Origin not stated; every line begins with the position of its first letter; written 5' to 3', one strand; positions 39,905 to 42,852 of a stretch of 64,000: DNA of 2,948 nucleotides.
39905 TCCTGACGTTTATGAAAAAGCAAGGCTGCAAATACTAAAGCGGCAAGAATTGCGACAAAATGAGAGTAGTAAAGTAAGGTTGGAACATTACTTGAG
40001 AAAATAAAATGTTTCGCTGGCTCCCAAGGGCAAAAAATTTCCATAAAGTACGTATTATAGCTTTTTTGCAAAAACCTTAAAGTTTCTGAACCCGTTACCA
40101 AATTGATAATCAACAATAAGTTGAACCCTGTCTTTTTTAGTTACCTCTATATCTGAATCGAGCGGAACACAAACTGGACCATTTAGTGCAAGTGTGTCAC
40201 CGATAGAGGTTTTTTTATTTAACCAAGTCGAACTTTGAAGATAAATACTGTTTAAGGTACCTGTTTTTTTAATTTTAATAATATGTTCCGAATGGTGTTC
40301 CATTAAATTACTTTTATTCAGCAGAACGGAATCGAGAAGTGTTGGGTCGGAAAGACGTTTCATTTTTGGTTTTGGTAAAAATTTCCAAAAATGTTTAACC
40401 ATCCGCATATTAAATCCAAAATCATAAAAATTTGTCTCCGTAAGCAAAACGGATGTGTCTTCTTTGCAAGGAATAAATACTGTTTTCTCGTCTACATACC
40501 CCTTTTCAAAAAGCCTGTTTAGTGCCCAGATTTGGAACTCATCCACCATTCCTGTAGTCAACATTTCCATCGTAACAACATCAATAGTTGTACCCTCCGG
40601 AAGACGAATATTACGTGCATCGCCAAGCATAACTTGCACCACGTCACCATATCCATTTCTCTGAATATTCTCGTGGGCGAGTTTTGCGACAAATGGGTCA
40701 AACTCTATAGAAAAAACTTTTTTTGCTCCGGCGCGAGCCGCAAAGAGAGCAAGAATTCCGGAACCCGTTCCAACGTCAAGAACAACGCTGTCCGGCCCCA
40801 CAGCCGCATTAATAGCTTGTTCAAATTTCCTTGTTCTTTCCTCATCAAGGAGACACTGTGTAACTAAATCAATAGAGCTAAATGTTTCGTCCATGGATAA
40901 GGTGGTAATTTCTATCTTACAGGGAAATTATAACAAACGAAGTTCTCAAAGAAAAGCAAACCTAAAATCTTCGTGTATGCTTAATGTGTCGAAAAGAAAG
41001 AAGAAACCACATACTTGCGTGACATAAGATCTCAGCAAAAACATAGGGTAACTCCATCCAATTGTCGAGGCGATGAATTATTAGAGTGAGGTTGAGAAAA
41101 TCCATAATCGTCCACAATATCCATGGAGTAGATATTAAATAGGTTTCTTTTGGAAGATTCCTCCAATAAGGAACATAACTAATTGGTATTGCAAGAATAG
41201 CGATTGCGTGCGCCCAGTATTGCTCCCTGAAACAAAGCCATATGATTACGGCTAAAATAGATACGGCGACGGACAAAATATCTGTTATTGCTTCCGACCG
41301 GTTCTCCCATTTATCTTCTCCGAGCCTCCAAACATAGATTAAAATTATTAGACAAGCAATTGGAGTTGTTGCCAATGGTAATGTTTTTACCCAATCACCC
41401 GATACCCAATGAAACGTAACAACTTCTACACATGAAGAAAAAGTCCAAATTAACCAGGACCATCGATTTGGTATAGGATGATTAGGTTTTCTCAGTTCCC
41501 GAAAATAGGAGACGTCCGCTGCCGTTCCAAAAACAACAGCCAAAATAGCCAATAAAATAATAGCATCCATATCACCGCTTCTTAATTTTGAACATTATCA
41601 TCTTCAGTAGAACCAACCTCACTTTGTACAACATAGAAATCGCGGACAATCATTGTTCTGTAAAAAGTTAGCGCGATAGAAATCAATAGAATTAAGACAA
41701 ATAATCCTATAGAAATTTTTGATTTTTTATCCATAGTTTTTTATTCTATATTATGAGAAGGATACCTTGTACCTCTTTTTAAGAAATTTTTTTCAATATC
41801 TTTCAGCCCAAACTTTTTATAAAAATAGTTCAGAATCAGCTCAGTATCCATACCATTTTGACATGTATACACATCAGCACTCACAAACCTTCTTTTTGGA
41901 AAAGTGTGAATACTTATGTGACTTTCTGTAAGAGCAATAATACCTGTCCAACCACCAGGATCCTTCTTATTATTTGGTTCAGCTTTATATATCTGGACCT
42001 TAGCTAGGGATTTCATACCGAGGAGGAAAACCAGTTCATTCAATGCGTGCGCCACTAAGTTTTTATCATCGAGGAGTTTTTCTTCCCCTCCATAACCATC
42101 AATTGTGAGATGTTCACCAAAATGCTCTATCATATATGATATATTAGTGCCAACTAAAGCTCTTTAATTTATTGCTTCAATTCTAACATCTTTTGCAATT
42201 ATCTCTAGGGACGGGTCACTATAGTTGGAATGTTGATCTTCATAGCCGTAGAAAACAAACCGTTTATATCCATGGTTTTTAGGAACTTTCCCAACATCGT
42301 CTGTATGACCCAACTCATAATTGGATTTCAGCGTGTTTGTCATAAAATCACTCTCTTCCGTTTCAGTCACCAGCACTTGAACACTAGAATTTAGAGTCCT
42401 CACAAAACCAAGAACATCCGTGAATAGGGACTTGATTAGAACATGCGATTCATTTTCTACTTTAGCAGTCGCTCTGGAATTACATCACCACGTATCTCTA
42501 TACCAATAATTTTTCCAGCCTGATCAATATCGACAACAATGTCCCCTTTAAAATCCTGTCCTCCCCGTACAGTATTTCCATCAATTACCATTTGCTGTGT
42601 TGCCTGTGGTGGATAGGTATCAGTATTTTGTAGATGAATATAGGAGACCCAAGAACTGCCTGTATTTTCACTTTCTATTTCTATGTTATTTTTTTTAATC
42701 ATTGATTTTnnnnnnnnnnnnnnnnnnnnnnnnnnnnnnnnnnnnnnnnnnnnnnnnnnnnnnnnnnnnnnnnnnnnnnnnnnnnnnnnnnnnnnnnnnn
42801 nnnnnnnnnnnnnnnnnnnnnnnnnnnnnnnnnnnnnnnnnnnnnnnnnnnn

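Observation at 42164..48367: Giant RHS/YD-repeat polymorphic toxin with FG-GAP repeats and unknown C-terminal toxin, followed by candidate immunity ORFs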

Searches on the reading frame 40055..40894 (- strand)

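Call 16: search_protein_families(library=pfam, proteins=[window:40055-40894:-], max_evalue=0.001)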
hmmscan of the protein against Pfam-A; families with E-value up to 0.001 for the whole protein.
window:40055-40894:- (279 aa): 12 families
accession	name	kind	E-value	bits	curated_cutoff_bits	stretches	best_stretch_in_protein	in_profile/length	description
PF06325.19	PrmA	-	5.9e-14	52.7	22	1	26-114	153-237/296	Ribosomal protein L11 methyltransferase (PrmA)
PF02475.24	TRM5-TYW2_MTfase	-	2.9e-10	40.8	28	1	26-114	28-115/164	TRM5/TYW2 methyltransferase domain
PF13649.12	Methyltransf_25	-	3.6e-09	37.6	27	1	38-112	1-74/97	Methyltransferase domain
PF08241.18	Methyltransf_11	-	1.1e-07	32.8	21.2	1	39-112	1-69/95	Methyltransferase domain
PF13847.12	Methyltransf_31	-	3.1e-07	30.6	27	1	35-110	4-81/145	Methyltransferase domain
PF01135.25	PCMT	-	3.7e-05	24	20.3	1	34-94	73-134/210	Protein-L-isoaspartate(D-aspartate) O-methyltransferase (PCMT)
PF02353.26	CMAS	-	0.00014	21.8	27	1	16-147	43-175/273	Mycolic acid cyclopropane synthetase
PF03602.21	Cons_hypoth95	-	0.00029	21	24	1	32-95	39-102/182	Conserved hypothetical protein 95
PF12847.13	Methyltransf_18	-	0.00054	20.4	27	1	26-107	6-86/151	Methyltransferase domain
PF00398.26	RrnaAD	-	0.00057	19.5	24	0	31-103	27-95/263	Ribosomal RNA adenine dimethylase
PF05175.20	MTS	-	0.00063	19.9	23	0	34-94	31-91/170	Methyltransferase small domain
PF13489.12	Methyltransf_23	-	0.00067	19.9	27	1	18-112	3-90/164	Methyltransferase domain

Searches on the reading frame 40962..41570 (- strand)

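Call 6: search_protein_families(library=pfam, proteins=[window:40962-41570:-], max_evalue=0.01)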
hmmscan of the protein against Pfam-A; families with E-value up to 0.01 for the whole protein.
window:40962-41570:- (202 aa): 1 family
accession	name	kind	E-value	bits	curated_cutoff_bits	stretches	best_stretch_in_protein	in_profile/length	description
PF16962.11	ABC_export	-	0.0057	15.6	29.7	1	71-134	164-228/531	Putative ABC exporter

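Call 7: search_protein_families(library=ncbifam, proteins=[window:40962-41570:-], max_evalue=0.01)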
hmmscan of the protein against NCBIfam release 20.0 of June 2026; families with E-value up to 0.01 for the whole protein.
window:40962-41570:- (202 aa): 0 families

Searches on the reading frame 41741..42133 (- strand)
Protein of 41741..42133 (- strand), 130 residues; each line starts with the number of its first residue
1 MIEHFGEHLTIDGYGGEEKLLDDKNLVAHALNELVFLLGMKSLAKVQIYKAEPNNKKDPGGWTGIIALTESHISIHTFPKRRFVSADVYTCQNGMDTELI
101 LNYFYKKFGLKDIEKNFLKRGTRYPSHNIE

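Call 6: search_protein_families(library=pfam, proteins=[window:41741-42133:-], max_evalue=0.01)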
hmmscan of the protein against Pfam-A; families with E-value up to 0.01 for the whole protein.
window:41741-42133:- (130 aa): 1 family
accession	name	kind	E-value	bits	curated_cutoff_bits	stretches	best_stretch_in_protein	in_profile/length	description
PF02675.21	AdoMet_dc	-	7.4e-25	87.8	25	1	8-121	1-107/107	S-adenosylmethionine decarboxylase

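Call 7: search_protein_families(library=ncbifam, proteins=[window:41741-42133:-], max_evalue=0.01)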
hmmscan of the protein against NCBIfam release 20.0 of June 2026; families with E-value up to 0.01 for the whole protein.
window:41741-42133:- (130 aa): 1 family
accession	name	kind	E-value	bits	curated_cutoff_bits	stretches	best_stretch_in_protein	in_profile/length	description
TIGR03330.1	SAM_DCase_Bsu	equivalog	8e-22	77.7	75.65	1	4-121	2-112/112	adenosylmethionine decarboxylase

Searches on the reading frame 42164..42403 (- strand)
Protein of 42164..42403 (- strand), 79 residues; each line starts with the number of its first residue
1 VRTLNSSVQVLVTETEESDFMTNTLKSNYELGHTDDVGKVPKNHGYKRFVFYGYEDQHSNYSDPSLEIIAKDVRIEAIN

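Call 6: search_protein_families(library=pfam, proteins=[window:42164-42403:-], max_evalue=0.01)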
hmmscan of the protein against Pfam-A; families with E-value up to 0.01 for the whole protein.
window:42164-42403:- (79 aa): 0 families

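Call 7: search_protein_families(library=ncbifam, proteins=[window:42164-42403:-], max_evalue=0.01)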
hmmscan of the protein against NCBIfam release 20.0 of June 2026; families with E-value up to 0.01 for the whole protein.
window:42164-42403:- (79 aa): 0 families

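Call 59: list_cluster_members(proteins=[P0001, P0002, window:42167-42403:-, window:41744-42133:-])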
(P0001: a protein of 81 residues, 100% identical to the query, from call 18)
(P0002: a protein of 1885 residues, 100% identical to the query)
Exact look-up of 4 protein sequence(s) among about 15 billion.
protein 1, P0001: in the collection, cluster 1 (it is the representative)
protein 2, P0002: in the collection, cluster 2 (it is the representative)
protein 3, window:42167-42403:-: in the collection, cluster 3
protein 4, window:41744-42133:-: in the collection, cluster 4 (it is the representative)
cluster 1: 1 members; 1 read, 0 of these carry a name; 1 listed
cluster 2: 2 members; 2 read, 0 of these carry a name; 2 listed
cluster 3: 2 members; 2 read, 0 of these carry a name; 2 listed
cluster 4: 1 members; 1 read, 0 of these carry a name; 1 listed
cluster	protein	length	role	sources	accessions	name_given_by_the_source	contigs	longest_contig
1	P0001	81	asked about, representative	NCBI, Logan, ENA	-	-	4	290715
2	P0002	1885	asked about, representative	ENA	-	-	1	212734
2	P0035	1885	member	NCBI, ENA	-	-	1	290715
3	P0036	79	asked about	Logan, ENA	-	-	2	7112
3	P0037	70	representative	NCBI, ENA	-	-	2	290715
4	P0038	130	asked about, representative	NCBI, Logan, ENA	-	-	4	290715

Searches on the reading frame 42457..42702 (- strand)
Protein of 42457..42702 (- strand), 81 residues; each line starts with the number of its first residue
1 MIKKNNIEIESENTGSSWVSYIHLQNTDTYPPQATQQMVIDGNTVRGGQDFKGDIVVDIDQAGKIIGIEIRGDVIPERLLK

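Call 6: search_protein_families(library=pfam, proteins=[window:42457-42702:-], max_evalue=0.01)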
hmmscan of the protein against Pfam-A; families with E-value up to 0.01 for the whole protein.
window:42457-42702:- (81 aa): 1 family
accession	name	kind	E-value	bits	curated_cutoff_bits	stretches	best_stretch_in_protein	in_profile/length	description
PF10049.14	DUF2283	-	0.00011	22.7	23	1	45-70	20-45/49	Protein of unknown function (DUF2283)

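Call 7: search_protein_families(library=ncbifam, proteins=[window:42457-42702:-], max_evalue=0.01)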
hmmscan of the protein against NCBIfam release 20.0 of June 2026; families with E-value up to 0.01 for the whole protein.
window:42457-42702:- (81 aa): 0 families

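Call 9: search_protein_families(library=pfam, proteins=[window:42460-42702:-], max_evalue=10)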
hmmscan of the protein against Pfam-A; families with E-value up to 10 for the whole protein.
seq(81 aa): 3 families
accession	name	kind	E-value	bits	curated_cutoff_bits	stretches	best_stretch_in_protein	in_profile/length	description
PF10049.14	DUF2283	-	0.00011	22.7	23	1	45-70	20-45/49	Protein of unknown function (DUF2283)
PF14765.12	PS-DH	-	0.08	12.9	23.7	1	25-71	107-152/166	Polyketide synthase dehydratase N-terminal domain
PF04916.18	Phospholip_B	-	0.17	11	27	1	13-62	273-319/487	Phospholipase B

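Call 18: find_homologous_proteins(query=window:42460-42702:-, max_evalue=0.01)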
Query window:42460-42702:- (81 aa): 1 proteins with E <= 0.01 among 1 candidates.
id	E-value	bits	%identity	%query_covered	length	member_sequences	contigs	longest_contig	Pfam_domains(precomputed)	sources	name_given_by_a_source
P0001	3.5e-46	172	100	100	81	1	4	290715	-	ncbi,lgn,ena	-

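Call 19: find_encoding_contigs(protein=P0001, flank=10000, max_places=6)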
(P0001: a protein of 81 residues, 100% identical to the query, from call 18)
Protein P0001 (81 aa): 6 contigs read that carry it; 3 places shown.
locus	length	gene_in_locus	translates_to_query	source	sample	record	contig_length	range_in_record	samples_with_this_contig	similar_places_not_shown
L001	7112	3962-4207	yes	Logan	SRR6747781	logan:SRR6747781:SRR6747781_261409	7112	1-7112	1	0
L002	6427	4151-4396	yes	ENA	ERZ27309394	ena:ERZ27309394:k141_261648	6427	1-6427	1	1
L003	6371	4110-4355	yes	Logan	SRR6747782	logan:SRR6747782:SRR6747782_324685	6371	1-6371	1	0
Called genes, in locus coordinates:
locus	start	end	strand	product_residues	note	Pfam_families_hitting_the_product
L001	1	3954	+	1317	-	?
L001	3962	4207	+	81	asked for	-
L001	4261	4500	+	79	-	-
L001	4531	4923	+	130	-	PF02675:AdoMet_dc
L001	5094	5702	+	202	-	-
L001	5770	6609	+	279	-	PF02475:TRM5-TYW2_MTfase, PF06325:PrmA, PF13847:Methyltransf_31 (weak), PF08241:Methyltransf_11, PF13649:Methyltransf_25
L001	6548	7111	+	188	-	?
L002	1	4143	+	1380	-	?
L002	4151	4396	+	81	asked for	-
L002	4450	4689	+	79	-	-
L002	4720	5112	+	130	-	PF02675:AdoMet_dc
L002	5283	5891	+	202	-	-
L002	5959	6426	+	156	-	?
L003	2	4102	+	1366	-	?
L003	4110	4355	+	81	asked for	-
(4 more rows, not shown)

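Call 64: search_solved_structures(query=A3, max_evalue=10)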
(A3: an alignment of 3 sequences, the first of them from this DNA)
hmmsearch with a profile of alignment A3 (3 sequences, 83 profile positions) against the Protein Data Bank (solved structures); distinct sequences matched with E-value up to 10: 1.
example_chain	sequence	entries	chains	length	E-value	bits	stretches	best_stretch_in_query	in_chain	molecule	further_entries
1sbo_A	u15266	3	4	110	0.054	16.9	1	22-74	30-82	Putative anti-sigma factor antagonist TM1442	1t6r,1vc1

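Call 74: predict_structure(protein=window:42460-42702:-)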
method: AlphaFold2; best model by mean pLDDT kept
length: 81 residues; sequences in the alignment: 1
mean_pLDDT: 52.7   pTM: 0.33
mean pLDDT of the five models: 52.7, 52.6, 51.5, 50.0, 49.7
residues with pLDDT >= 90: 0; 70-90: 2; 50-70: 46; < 50: 33
segments of 3 or more residues with pLDDT < 50: 1-6, 25-49
pLDDT, mean of each block of 10 residues (from residue 1): 45 56 49 40 41 64 65 62 55
secondary structure, 60 per line:
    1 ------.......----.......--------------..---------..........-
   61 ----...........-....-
elements in order: E7-13 E18-24 E50-59 E65-75 H77-80
